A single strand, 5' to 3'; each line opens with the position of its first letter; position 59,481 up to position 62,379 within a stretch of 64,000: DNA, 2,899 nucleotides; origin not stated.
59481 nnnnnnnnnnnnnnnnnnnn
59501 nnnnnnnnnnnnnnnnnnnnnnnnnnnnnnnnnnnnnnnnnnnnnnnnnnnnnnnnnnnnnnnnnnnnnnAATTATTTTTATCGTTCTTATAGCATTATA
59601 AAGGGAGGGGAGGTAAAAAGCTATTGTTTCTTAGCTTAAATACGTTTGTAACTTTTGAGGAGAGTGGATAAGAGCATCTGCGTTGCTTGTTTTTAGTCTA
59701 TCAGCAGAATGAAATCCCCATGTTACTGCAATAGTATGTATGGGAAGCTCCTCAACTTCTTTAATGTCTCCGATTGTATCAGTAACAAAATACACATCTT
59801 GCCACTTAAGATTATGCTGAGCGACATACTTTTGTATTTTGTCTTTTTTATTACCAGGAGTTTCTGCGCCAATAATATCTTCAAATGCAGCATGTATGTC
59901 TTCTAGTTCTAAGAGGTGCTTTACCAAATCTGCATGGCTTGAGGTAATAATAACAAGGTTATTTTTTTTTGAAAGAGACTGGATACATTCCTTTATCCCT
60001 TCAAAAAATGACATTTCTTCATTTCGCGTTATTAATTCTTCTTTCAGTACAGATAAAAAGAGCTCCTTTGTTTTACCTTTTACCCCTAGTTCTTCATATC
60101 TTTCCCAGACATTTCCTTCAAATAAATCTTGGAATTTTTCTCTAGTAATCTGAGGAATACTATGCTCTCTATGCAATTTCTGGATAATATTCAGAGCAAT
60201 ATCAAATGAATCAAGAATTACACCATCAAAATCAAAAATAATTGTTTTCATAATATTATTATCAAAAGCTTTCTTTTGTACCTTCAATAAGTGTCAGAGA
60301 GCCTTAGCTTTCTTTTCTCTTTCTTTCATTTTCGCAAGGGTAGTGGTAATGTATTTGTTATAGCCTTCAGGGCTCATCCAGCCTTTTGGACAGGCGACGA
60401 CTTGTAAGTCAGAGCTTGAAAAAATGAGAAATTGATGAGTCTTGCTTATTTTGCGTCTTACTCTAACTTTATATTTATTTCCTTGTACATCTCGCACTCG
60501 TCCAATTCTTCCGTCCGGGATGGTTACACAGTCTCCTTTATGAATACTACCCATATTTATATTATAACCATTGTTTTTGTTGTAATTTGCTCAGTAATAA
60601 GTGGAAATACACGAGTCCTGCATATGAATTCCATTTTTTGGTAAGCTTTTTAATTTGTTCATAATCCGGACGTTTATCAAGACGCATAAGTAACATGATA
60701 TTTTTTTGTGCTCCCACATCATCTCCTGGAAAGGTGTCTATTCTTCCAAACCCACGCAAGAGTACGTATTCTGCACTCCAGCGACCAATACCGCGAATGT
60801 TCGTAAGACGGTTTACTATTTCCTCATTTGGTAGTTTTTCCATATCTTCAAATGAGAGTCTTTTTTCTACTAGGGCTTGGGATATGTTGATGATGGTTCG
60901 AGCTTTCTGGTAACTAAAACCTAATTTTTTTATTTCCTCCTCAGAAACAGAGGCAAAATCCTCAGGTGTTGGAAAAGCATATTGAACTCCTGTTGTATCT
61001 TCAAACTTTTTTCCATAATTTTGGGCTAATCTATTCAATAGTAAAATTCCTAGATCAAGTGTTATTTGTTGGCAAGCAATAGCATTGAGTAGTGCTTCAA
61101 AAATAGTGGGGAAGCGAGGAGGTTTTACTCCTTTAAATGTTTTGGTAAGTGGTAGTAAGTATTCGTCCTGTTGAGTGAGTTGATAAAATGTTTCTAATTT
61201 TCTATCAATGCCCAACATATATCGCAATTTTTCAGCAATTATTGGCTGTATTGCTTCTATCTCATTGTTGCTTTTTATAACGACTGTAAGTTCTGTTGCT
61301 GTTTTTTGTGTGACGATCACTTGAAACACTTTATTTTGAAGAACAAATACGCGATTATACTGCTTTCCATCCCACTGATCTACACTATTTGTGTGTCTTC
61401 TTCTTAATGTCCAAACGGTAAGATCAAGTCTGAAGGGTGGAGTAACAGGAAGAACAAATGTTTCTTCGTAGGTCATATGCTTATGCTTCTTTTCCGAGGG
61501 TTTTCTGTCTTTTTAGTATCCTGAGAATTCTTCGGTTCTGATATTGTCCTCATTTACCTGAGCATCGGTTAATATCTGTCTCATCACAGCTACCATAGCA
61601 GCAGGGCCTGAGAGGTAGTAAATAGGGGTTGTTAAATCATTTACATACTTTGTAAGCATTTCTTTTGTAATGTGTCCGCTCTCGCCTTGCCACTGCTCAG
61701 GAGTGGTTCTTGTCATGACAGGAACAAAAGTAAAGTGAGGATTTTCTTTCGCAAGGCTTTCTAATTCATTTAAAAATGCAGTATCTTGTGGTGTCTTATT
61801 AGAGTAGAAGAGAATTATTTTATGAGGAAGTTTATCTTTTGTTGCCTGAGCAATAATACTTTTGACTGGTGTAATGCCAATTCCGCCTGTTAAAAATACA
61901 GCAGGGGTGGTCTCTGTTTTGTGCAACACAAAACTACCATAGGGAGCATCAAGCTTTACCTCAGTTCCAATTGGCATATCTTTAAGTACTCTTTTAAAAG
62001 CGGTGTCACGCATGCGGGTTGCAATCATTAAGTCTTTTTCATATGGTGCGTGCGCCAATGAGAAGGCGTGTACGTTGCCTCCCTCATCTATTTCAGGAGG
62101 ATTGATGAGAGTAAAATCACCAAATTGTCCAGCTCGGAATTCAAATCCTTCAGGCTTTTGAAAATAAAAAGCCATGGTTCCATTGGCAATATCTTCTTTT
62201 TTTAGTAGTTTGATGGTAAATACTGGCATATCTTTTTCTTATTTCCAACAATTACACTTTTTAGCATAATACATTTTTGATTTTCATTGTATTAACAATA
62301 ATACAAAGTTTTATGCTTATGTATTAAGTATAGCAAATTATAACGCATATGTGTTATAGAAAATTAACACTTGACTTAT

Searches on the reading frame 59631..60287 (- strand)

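Call 57: search_protein_families(library=pfam, proteins=[window:59631-60287:-], max_evalue=0.00001)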
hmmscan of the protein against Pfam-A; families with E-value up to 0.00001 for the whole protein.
window:59631-60287:- (218 aa): 3 families
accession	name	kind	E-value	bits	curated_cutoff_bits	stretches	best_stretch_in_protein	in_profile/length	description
PF13419.12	HAD_2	-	4.9e-26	92.4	23.8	1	16-188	1-178/178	Haloacid dehalogenase-like hydrolase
PF00702.32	Hydrolase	-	7.9e-13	49.7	26.4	1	13-176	1-185/191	haloacid dehalogenase-like hydrolase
PF12710.13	HAD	-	5.7e-08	33.8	27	1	16-176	1-186/189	haloacid dehalogenase-like hydrolase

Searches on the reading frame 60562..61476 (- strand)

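Call 32: search_protein_families(library=pfam, proteins=[window:60562-61476:-], max_evalue=0.00001)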
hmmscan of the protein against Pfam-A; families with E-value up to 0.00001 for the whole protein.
window:60562-61476:- (304 aa): 2 families
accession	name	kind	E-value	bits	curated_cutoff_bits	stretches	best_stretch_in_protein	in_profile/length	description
PF00730.31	HhH-GPD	-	1.2e-15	58.2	26.2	1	132-282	3-105/108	HhH-GPD superfamily base excision DNA repair protein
PF06029.17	AlkA_N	-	4.2e-08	33.8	26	1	6-121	1-115/118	AlkA N-terminal domain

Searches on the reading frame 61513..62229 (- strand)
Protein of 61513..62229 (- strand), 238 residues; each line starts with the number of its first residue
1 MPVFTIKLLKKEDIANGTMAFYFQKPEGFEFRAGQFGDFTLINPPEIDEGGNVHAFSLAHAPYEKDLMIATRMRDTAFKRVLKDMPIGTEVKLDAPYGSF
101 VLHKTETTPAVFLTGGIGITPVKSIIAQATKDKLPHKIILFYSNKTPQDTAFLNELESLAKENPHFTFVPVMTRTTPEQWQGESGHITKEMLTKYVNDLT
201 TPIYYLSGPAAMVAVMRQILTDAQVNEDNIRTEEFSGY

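Call 57: search_protein_families(library=pfam, proteins=[window:61513-62229:-], max_evalue=0.00001)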
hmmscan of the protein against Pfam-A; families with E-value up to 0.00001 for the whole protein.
window:61513-62229:- (238 aa): 1 family
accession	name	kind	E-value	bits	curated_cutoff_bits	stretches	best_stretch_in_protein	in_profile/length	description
PF00175.26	NAD_binding_1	-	7.8e-20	72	22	1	112-217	1-108/109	Oxidoreductase NAD-binding domain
